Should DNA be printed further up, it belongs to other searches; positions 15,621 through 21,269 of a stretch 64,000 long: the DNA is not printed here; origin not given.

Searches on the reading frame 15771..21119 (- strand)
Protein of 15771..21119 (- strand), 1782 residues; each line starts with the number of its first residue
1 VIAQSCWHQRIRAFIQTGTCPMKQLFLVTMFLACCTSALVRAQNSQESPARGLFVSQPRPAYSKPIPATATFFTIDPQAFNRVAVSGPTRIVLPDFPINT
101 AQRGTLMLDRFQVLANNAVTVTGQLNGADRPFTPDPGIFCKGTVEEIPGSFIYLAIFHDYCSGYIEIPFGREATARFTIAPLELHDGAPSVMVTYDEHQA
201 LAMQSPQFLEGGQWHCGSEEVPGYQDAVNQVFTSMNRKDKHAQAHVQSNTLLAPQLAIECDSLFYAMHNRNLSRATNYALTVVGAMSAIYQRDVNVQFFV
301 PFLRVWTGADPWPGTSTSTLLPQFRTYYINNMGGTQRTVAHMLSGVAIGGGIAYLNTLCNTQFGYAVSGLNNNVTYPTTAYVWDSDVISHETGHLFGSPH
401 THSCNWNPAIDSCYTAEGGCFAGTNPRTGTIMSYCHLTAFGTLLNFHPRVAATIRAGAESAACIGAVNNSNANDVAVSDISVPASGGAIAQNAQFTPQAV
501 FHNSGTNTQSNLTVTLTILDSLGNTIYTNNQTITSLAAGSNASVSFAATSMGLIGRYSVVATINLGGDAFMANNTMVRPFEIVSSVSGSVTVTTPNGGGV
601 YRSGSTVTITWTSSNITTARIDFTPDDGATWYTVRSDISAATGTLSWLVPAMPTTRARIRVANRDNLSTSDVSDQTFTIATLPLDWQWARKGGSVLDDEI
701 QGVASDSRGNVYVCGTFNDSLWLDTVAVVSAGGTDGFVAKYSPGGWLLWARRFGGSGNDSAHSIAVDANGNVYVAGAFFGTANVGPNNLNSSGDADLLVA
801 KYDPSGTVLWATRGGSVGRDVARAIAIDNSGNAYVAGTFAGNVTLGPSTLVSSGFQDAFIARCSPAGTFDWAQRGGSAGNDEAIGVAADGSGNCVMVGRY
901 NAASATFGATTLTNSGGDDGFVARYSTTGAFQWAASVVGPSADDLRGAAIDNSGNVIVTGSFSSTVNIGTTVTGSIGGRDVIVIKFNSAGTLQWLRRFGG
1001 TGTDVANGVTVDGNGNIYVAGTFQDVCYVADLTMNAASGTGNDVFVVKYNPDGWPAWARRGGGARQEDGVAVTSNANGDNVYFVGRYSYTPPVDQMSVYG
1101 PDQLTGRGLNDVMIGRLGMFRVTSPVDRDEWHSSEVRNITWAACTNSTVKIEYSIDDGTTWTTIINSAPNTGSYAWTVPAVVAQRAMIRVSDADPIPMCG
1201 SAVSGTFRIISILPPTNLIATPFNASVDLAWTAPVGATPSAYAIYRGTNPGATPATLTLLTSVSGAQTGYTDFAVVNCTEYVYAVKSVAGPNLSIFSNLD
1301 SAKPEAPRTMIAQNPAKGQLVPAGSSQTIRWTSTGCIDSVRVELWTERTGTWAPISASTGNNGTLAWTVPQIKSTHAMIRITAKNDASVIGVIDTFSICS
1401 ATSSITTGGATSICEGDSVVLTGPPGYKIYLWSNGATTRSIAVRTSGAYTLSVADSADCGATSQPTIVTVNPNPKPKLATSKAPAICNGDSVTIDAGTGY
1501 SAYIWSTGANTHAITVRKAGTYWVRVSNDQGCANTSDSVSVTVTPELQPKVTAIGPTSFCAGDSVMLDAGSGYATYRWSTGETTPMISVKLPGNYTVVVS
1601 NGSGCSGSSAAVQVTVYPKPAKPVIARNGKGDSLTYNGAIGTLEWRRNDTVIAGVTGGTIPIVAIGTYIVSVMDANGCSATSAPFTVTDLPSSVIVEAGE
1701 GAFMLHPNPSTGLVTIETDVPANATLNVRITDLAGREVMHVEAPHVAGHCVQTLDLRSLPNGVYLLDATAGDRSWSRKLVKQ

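Call 39: search_protein_families(library=pfam, proteins=[window:15771-21119:-], max_evalue=0.001)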
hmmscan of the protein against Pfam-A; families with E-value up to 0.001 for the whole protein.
window:15771-21119:- (1782 aa): 7 families
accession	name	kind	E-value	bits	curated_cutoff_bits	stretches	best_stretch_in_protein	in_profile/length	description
PF06739.17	SBBP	-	3.1e-24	85.1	20.5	2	993-1022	1-31/38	Beta-propeller repeat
PF13688.12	Reprolysin_5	-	1.4e-19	71.5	27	1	256-435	7-187/196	Metallo-peptidase family M12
PF13582.12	Reprolysin_3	-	3.7e-12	47.3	22.4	1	279-401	4-123/123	Metallo-peptidase family M12B Reprolysin-like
PF18962.6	Por_Secre_tail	-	1.5e-11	44.8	27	1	1706-1780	2-74/75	Secretion system C-terminal sorting domain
PF01421.25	Reprolysin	-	8.5e-09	36.1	20.8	1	256-442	5-186/200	Reprolysin (M12B) family zinc metalloprotease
PF13583.11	Reprolysin_4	-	9.7e-09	35.6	22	1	255-438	6-179/203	Metallo-peptidase family M12B Reprolysin-like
PF13574.12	Reprolysin_2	-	3e-08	34.2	27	1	275-409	4-147/195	Metallo-peptidase family M12B Reprolysin-like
